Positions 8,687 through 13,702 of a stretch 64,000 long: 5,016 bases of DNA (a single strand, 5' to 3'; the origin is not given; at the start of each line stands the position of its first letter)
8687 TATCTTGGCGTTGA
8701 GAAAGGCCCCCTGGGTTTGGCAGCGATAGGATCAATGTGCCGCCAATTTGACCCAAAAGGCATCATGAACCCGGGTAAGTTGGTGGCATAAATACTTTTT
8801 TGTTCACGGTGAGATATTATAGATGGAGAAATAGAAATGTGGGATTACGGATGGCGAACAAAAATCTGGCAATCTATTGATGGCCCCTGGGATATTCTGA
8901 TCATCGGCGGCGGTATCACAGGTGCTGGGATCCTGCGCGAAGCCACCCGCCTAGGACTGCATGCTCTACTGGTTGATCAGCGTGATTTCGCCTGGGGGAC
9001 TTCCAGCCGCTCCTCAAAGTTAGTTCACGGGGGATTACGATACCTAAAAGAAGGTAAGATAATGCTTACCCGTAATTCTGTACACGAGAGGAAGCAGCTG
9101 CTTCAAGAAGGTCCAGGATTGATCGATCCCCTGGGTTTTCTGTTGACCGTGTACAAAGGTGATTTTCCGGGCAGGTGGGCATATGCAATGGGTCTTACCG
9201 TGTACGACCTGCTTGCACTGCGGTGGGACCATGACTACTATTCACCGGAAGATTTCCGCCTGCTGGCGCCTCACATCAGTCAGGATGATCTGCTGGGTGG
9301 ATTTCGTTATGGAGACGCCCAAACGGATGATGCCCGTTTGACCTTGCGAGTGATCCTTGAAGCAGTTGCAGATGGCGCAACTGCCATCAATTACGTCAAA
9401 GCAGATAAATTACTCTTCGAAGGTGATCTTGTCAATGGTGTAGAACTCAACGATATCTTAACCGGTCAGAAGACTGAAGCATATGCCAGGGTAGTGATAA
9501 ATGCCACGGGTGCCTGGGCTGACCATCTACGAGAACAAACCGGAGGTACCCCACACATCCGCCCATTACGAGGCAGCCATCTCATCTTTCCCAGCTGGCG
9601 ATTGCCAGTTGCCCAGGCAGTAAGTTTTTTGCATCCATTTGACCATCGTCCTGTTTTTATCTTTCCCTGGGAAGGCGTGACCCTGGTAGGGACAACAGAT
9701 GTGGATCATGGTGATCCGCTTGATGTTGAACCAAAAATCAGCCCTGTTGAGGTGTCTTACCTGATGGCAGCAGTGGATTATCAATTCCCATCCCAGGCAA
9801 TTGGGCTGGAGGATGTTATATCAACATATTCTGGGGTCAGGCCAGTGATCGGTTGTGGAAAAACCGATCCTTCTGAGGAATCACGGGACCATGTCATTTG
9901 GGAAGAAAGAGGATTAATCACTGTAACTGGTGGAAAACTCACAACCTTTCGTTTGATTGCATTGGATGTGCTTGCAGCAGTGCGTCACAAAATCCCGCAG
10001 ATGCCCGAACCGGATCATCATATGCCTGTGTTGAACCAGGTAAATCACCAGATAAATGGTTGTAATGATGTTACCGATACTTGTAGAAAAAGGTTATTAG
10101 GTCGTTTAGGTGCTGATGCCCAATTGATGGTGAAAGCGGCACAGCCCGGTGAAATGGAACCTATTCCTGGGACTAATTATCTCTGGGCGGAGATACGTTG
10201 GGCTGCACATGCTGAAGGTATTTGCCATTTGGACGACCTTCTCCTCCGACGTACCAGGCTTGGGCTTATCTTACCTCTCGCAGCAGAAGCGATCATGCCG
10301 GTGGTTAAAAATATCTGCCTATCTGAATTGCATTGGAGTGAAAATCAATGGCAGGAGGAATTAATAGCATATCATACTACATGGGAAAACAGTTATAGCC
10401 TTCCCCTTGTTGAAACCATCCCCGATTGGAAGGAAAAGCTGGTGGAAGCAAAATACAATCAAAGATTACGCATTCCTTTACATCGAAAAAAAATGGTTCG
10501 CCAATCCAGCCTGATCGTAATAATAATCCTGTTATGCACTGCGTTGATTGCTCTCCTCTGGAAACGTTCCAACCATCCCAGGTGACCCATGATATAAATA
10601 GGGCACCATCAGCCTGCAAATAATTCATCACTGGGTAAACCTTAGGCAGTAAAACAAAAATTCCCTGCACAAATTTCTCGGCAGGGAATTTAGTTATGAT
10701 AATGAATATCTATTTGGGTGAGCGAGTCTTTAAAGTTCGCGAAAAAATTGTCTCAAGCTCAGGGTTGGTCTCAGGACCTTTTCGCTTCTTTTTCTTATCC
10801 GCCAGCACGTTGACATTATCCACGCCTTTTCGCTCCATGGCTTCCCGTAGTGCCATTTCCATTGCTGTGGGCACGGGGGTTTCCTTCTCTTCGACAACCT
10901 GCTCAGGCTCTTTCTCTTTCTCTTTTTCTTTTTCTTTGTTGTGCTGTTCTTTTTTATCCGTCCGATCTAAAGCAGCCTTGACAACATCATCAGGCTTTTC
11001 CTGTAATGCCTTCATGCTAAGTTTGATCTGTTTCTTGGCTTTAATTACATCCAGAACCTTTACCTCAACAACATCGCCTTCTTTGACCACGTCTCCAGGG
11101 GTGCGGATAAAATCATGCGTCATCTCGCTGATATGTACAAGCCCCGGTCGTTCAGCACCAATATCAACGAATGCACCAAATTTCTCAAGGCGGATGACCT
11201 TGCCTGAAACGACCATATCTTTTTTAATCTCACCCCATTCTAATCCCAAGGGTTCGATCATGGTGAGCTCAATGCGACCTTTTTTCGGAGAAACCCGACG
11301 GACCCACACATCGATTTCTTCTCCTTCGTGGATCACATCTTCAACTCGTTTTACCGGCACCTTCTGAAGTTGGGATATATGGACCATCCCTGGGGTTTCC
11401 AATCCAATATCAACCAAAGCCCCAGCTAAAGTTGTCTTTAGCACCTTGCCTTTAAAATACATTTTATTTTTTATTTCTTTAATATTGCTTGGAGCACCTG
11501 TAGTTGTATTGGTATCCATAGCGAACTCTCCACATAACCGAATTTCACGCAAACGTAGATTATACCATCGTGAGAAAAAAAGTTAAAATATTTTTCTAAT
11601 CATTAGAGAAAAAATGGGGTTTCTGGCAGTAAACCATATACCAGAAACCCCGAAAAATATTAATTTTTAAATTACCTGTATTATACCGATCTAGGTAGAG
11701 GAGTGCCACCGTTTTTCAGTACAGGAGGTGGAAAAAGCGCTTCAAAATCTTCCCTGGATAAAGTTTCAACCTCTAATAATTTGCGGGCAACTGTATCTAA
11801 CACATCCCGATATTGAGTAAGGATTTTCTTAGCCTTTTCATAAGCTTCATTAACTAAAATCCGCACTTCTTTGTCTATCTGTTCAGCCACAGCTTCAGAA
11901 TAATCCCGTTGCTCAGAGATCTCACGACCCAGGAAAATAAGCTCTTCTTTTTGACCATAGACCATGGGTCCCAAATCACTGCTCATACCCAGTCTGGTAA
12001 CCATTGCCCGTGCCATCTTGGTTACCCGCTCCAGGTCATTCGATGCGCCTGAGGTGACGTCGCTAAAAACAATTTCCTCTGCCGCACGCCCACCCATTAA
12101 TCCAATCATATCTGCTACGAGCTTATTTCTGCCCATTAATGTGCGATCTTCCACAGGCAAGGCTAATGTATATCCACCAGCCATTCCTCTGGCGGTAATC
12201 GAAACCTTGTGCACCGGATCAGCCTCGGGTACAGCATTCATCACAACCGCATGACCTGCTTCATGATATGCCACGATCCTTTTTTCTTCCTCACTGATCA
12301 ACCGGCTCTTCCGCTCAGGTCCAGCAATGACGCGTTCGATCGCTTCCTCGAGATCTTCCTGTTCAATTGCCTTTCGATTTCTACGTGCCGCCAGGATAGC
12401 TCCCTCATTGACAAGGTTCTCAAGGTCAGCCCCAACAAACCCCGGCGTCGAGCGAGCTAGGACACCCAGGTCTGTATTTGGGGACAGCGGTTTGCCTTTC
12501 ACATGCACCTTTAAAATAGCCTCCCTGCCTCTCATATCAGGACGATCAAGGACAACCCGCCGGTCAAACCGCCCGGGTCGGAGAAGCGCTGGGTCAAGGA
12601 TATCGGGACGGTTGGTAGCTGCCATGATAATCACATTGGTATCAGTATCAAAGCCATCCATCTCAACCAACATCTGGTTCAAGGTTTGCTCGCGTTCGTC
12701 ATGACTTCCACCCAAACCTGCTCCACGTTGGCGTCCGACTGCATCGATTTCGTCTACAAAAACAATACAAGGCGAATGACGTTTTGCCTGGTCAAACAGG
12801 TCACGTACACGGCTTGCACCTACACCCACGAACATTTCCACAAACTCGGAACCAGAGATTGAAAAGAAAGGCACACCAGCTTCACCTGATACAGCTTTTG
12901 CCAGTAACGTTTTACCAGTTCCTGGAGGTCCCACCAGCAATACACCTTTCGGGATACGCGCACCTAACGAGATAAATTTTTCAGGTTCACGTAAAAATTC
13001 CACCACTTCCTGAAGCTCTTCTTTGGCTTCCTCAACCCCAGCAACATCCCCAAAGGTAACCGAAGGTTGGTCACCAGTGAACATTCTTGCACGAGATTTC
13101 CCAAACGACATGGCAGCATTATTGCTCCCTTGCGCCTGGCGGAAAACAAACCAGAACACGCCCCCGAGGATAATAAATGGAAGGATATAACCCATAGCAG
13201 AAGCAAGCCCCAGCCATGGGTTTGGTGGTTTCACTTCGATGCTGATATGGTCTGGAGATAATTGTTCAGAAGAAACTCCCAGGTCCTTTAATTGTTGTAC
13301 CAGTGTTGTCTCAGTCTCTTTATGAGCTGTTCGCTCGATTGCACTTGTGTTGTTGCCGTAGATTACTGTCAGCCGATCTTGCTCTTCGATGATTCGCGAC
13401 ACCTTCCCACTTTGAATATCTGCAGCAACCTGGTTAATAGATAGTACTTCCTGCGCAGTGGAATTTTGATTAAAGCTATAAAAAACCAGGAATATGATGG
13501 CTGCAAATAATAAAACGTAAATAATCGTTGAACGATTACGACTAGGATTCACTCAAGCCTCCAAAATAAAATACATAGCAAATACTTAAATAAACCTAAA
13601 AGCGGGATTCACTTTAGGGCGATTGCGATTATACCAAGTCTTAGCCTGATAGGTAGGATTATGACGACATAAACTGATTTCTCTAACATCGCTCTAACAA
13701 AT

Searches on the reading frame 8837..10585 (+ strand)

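Call 45: search_protein_families(library=ncbifam, proteins=[window:8837-10585:+], max_evalue=1e-15)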
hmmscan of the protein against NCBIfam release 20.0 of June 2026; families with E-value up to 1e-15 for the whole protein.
window:8837-10585:+ (582 aa): 5 families
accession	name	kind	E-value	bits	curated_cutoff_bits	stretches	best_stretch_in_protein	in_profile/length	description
NF008899.0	PRK12266.1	equivalog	9.4e-82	275.1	360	1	18-482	7-487/508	glycerol-3-phosphate dehydrogenase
NF033461.1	glycerol3P_ox_1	equivalog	8.5e-75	252.2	840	1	16-339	17-350/607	type 1 glycerol-3-phosphate oxidase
NF009906.0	PRK13369.1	equivalog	1.2e-74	251.7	352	1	17-485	6-489/502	glycerol-3-phosphate dehydrogenase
TIGR03377.1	glycerol3P_GlpA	equivalog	1.1e-48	166.1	552.8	1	19-477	1-457/530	anaerobic glycerol-3-phosphate dehydrogenase subunit GlpA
NF008313.0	PRK11101.1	equivalog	9.4e-37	126.8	425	1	19-477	10-467/548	anaerobic glycerol-3-phosphate dehydrogenase subunit A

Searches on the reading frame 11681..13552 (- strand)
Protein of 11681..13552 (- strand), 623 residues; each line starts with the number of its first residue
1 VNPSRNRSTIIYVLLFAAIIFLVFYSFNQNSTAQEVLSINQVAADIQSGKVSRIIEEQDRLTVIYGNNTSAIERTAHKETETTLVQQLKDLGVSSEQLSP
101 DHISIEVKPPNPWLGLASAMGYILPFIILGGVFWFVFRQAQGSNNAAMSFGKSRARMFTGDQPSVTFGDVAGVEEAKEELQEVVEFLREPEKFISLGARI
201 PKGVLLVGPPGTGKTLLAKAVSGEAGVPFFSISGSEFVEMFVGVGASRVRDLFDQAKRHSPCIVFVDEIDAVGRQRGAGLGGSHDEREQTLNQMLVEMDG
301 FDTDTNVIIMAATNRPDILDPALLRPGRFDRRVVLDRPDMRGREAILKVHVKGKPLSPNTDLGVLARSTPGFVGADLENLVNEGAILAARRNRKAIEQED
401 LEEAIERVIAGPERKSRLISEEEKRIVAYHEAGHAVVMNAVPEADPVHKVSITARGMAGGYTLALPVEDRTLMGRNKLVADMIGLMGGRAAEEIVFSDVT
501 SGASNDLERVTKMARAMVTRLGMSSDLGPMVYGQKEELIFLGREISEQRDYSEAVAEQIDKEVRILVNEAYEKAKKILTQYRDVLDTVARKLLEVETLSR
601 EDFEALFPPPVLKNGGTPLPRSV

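Call 45: search_protein_families(library=ncbifam, proteins=[window:11681-13552:-], max_evalue=1e-15)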
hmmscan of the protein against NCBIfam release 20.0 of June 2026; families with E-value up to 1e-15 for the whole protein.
window:11681-13552:- (623 aa): 10 families
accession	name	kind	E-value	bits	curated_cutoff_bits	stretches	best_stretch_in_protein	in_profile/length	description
TIGR01241.2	FtsH_fam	equivalog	5.7e-256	851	600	1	16-602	5-597/598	ATP-dependent zinc metalloprotease FtsH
NF008004.0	PRK10733.1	equivalog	3.8e-194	646.3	1008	1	10-602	5-588/644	ATP-dependent zinc metalloprotease FtsH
NF003069.1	PRK03992.1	subfamily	6.8e-89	298.7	500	1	159-410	122-374/379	proteasome-activating nucleotidase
TIGR01242.2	TIGR01242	subfamily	6.6e-84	282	500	1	159-410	105-357/362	proteasome-activating nucleotidase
TIGR01243.1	CDC48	subfamily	1.1e-75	255.5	802.65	1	161-416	446-693/733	CDC48 family AAA ATPase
NF047747.1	PrtsmActNtasePan2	equivalog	1.7e-72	244.8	700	1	157-408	140-392/397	proteasome-activating nucleotidase Pan2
NF047748.1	PrtsmActNtasePan1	equivalog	6.4e-70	236.2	750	1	154-414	133-395/405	proteasome-activating nucleotidase Pan1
TIGR03689.1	pup_AAA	equivalog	1.8e-45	155.6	504.75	1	160-363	174-389/512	proteasome ATPase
NF041006.2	cell_div_CdvC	equivalog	6.4e-39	133.9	650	1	152-390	87-324/370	cell division protein CdvC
NF042959.1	IteA_antiphage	equivalog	4.1e-33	115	510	1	153-422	77-338/367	anti-phage ATPase IteA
